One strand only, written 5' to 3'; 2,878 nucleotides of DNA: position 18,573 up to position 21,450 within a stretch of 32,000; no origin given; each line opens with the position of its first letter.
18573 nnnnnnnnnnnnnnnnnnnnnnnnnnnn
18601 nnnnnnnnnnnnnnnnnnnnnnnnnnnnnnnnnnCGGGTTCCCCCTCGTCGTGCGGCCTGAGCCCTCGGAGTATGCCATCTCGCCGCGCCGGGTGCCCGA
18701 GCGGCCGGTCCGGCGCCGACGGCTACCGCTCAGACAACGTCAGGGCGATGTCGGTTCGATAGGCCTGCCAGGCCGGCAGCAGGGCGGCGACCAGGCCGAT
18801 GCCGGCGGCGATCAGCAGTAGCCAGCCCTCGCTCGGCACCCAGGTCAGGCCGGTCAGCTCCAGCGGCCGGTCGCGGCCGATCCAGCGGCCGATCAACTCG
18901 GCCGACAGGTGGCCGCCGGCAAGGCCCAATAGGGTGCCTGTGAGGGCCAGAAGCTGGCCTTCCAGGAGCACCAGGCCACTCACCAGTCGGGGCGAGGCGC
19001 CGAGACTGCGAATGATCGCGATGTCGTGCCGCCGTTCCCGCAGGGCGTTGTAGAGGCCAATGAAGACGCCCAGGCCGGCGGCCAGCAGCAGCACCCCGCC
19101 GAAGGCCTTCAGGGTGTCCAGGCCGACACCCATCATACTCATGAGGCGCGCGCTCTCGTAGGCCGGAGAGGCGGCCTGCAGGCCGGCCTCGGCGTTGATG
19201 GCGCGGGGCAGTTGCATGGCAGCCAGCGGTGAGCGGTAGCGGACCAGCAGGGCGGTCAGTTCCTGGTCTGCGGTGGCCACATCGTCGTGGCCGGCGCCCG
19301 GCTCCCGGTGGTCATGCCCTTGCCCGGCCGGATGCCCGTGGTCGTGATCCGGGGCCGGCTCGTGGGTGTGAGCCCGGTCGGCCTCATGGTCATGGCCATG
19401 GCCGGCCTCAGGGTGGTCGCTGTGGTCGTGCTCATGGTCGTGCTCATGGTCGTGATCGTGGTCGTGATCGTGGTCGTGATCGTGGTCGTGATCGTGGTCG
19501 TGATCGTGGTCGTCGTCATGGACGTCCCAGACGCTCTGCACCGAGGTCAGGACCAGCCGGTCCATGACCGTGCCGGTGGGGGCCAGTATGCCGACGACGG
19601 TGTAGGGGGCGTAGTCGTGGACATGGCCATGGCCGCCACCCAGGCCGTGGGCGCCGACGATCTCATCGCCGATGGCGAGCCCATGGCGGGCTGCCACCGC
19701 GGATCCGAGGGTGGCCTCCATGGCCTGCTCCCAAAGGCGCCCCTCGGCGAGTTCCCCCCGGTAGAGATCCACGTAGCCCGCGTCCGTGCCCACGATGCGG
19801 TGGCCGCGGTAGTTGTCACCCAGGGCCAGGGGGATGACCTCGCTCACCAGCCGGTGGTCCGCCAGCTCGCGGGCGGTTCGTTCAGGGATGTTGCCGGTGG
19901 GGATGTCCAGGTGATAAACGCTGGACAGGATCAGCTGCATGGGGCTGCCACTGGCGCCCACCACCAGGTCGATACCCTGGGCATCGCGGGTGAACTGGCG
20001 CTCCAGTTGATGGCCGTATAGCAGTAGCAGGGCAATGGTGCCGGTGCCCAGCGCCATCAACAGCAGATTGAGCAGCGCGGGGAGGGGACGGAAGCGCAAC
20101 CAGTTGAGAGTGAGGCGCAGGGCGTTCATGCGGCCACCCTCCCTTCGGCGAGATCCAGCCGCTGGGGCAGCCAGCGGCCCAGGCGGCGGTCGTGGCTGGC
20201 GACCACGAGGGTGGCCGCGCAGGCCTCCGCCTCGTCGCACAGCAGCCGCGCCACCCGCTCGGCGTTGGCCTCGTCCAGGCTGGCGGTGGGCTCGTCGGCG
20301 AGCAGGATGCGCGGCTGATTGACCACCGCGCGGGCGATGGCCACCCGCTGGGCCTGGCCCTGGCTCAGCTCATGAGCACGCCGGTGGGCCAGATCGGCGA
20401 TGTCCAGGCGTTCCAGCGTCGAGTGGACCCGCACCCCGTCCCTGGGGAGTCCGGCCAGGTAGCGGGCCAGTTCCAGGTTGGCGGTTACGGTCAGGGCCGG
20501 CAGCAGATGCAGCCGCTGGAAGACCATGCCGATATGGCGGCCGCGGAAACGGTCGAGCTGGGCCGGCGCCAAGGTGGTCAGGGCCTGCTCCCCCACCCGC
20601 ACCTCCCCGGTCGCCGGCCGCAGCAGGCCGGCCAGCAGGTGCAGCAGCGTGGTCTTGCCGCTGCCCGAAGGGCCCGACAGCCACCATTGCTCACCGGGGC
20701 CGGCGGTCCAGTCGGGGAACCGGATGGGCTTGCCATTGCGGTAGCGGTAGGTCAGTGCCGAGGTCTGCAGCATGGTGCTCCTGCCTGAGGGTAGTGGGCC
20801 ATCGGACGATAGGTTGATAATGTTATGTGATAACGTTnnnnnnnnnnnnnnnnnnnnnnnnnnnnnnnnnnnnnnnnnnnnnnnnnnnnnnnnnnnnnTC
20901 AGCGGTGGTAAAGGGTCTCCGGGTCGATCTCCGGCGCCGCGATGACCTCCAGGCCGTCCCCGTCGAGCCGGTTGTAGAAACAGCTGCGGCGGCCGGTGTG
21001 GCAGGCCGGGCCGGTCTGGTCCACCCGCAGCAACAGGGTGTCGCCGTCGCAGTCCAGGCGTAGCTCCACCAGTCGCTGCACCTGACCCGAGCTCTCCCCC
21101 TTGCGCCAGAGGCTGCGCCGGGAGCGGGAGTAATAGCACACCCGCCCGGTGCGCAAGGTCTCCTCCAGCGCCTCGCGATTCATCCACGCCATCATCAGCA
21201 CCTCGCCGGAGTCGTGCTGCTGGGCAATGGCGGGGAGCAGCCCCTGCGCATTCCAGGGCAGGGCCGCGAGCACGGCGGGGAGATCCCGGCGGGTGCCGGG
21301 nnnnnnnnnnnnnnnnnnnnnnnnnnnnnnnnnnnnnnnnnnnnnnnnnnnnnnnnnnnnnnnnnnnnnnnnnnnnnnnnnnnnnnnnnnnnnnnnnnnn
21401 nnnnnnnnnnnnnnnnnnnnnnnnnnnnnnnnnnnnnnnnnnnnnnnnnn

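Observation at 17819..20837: Zur-box-fronted MacB/FtsX-type ABC operon with a His/Asp-rich permease loop and a DUF3299-like lipoprotein, back-to-back with znuA-zur-znuCB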

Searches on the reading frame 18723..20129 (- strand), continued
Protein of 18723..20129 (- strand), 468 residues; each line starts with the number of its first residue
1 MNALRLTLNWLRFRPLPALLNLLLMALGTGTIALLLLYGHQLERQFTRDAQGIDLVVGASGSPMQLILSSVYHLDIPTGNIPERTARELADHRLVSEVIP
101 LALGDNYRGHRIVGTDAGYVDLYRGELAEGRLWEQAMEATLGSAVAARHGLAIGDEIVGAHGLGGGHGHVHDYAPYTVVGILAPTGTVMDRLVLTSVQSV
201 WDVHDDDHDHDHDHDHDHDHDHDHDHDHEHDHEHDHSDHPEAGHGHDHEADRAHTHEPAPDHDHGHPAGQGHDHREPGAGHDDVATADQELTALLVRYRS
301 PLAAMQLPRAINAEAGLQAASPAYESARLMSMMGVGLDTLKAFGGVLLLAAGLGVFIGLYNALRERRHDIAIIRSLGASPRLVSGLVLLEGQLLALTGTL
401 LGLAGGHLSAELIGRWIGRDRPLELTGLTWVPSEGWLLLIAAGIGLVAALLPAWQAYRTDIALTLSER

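Call 66: search_solved_structures(query=A1, max_evalue=0.01, show_alignments=3)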
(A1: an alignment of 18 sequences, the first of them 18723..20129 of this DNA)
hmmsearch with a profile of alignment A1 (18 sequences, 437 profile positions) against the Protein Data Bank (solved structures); distinct sequences matched with E-value up to 0.01: 18.
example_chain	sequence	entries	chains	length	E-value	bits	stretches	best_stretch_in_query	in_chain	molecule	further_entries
9w37_A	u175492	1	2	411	1.9e-10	43.4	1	311-434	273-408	LolF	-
9w35_A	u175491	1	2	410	2.2e-10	43.2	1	311-433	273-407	LolF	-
9w2w_A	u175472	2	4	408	3e-10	42.7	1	311-432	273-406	LolF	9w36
5xu1_M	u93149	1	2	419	1.8e-08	36.9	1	308-429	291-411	ABC transporter permeae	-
9o9x_C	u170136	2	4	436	1.3e-07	34.1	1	312-436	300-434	ABC transporter permease YtrF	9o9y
9rli_E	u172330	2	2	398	2.9e-07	32.9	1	308-435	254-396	Lipoprotein-releasing system transmembrane protein LolE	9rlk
7arh_E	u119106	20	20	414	3e-07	32.8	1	308-435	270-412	Lipoprotein-releasing system transmembrane protein LolE | Lipoprotein transporter subunit LolE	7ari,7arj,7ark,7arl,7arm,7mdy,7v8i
7mdx_B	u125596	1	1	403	2.5e-06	29.8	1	308-425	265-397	Lipoprotein-releasing system transmembrane protein LolE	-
5gko_A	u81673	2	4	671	0.00011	24.4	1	310-436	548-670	Macrolide export ATP-binding/permease protein MacB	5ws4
8tzj_C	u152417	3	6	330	0.00057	22.1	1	305-423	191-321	Cell division protein FtsX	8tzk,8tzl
7arh_C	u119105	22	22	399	0.00061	22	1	314-434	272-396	Lipoprotein-releasing ABC transporter permease subunit LolC | Lipo-releasing system transmembrane protein lolC | Lipoprotein-releasing system transmembrane prot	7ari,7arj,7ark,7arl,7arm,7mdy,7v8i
5lil_A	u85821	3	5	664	0.00087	21.5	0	312-425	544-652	Macrolide export ATP-binding/permease protein MacB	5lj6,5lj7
7w78_B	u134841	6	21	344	0.0012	20.9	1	311-378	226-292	Putative ABC transport system integral membrane protein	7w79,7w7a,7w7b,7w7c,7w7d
7mdx_A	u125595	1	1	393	0.0015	20.7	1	314-429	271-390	Lipoprotein-releasing system transmembrane protein LolC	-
8ymc_C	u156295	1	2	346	0.0024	20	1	296-427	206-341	Cell division protein FtsX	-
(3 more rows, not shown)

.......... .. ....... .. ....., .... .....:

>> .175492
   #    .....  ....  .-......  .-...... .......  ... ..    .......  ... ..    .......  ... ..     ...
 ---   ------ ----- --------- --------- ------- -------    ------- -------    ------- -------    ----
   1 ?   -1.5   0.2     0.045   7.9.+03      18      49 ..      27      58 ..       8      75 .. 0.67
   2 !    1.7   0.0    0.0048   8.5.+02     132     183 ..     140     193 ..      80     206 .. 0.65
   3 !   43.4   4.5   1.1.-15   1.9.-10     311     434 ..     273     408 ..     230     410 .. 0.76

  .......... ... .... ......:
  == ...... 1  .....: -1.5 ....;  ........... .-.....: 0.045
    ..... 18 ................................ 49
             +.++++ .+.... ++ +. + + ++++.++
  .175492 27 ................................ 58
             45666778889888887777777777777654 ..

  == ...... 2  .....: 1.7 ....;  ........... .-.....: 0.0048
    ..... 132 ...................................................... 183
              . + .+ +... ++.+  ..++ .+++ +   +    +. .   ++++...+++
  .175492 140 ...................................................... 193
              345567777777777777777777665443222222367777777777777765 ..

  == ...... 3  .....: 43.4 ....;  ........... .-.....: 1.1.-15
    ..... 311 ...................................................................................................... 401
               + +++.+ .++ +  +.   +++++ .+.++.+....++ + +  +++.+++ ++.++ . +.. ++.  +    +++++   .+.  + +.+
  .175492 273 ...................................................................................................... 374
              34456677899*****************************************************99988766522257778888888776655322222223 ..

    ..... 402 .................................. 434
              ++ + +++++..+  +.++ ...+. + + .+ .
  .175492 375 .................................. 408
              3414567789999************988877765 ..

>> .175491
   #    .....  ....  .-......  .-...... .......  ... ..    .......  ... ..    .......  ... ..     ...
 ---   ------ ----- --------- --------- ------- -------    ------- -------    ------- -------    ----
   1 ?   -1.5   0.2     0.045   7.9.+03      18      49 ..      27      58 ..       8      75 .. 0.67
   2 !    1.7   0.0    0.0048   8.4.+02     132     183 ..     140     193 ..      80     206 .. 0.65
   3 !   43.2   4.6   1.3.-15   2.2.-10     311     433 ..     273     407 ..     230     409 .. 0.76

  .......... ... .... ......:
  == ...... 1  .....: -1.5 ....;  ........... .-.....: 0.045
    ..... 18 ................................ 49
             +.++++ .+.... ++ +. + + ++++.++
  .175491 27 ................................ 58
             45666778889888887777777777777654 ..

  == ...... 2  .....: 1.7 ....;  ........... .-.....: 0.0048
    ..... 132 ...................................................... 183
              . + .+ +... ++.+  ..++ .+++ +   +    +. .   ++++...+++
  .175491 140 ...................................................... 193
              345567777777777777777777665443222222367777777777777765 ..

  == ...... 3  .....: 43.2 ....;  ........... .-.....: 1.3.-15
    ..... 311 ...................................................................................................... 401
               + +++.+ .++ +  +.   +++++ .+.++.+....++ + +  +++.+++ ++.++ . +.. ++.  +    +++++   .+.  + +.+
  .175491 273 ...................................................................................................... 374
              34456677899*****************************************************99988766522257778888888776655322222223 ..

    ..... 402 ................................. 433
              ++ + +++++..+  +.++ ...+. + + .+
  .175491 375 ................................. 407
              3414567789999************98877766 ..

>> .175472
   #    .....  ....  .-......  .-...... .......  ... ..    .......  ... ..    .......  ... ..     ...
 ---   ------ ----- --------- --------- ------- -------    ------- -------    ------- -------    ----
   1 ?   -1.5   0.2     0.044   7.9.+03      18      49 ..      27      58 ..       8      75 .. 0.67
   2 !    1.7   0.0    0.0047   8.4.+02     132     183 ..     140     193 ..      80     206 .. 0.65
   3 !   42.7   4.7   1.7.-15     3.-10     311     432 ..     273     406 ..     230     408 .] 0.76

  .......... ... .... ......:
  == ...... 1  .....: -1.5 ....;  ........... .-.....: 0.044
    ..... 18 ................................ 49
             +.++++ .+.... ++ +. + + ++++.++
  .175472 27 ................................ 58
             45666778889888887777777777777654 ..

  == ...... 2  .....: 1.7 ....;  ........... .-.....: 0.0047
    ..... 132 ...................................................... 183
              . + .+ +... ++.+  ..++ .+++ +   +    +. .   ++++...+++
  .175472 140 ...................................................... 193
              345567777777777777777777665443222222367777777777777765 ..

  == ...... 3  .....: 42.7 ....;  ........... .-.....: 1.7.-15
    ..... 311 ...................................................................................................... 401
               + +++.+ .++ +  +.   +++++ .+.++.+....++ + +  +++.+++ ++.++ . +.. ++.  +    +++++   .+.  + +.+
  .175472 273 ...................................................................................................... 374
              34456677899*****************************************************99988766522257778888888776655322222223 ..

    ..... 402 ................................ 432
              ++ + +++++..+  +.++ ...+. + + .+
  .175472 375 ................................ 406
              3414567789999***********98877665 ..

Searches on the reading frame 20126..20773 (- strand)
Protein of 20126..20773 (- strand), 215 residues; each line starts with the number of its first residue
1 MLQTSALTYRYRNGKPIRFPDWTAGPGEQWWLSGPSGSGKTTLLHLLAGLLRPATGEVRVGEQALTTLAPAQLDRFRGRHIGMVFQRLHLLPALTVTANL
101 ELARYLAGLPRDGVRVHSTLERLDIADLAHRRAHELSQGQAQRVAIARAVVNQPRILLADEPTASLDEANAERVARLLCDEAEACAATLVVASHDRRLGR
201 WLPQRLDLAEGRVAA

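Call 3: search_protein_families(library=pfam, proteins=[window:20126-20773:-], max_evalue=0.01)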
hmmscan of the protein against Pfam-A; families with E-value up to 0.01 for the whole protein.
window:20126-20773:- (215 aa): 5 families
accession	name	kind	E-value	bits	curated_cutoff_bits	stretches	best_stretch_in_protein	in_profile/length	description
PF00005.33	ABC_tran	-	1.3e-34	120.1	25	1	22-164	6-137/137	ABC transporter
PF13304.12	AAA_21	-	3.4e-06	27.8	27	0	119-195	203-299/304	AAA domain, putative AbiEii toxin, Type IV TA system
PF13555.12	AAA_29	-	0.0015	18.7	27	1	29-55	24-50/61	P-loop containing region of AAA domain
PF02463.25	SMC_N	-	0.0015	18.4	40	0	135-193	136-197/220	RecF/RecN/SMC N terminal domain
PF03193.22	RsgA_GTPase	-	0.0074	16.6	30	0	30-60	109-139/174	RsgA GTPase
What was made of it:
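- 20126..20773 (-): ABC ATPase of the LolD/FtsE/MacB type, with Walker A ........, signature LSQGQ and Walker B LLADEP. Pfam ABC_tran E 1.3e-34 (call 3).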

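Call 4: search_protein_families(library=ncbifam, proteins=[window:20126-20773:-], max_evalue=0.01)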
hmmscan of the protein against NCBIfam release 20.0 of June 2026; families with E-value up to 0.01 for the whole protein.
window:20126-20773:- (215 aa): 187 families (the best 25 are shown)
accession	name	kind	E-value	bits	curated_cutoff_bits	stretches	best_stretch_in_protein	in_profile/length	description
TIGR02673.1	FtsE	equivalog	1.1e-45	156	264.85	1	23-204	24-205/214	cell division ATP-binding protein FtsE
TIGR02211.1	LolD_lipo_ex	equivalog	1.2e-43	149.2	307.75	1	25-214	29-220/221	lipoprotein-releasing ABC transporter ATP-binding protein LolD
TIGR02982.1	heterocyst_DevA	subfamily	4.9e-42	144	295.8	1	26-199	30-205/220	ABC exporter ATP-binding subunit, DevA family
NF008639.0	PRK11629.1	equivalog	1.2e-38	132.8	360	1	4-214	9-225/234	lipoprotein-releasing ABC transporter ATP-binding protein LolD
TIGR03608.1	L_ocin_972_ABC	subfamily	2.5e-37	128.4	254.85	1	25-198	22-196/206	putative bacteriocin export ABC transporter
TIGR02315.1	ABC_phnC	equivalog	7.7e-37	127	266.1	1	1-201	1-211/243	phosphonate ABC transporter ATP-binding protein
TIGR01187.1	potA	subfamily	1.3e-36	126.4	355.6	1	33-197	2-162/325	polyamine ABC transporter ATP-binding protein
NF007879.0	PRK10584.1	equivalog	1.1e-34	120.2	336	1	27-213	36-224/228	putative ABC transporter ATP-binding protein YbbA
TIGR02857.1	CydD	equivalog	2.8e-34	119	435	1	3-205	323-526/529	thiol reductant ABC exporter subunit CydD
NF040933.2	ABC_arch_GlcV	equivalog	4.7e-34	117.8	450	1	27-196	32-202/357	glucose ABC transporter ATP-binding protein GlcV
NF007826.0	PRK10535.1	equivalog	1.5e-33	116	966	1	27-201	34-209/648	macrolide ABC transporter ATP-binding protein/permease MacB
NF006987.0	PRK09452.1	equivalog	2e-33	115.6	482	1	17-196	33-208/378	spermidine/putrescine ABC transporter ATP-binding protein PotA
TIGR02142.1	modC_ABC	equivalog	3.5e-33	115.3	285.05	1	32-197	28-193/353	molybdenum ABC transporter ATP-binding protein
TIGR01186.1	proV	subfamily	4.4e-32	111.6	326.6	1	27-195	19-189/363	betaine/proline/choline family ABC transporter ATP-binding protein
TIGR03265.1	PhnT2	equivalog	6.4e-32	111.1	457.7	1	26-196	29-195/353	putative 2-aminoethylphosphonate ABC transporter ATP-binding protein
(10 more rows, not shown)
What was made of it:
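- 20126..20773 (-): Nearest NCBIfam models are FtsE, LolD and DevA, all below their cut-offs (call 4).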

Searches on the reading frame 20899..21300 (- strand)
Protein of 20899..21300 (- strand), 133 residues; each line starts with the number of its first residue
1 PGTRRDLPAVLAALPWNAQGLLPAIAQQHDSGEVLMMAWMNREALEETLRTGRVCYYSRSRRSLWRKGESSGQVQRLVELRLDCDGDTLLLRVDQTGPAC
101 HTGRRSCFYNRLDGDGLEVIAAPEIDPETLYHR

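Call 51: search_protein_families(library=pfam, proteins=[window:20899-21300:-], max_evalue=0.00001)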
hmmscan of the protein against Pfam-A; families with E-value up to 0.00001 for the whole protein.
window:20899-21300:- (133 aa): 1 family
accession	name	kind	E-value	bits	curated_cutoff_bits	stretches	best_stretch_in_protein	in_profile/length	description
PF01502.23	PRA-CH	-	7.5e-37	125.5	27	1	36-109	1-74/74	Phosphoribosyl-AMP cyclohydrolase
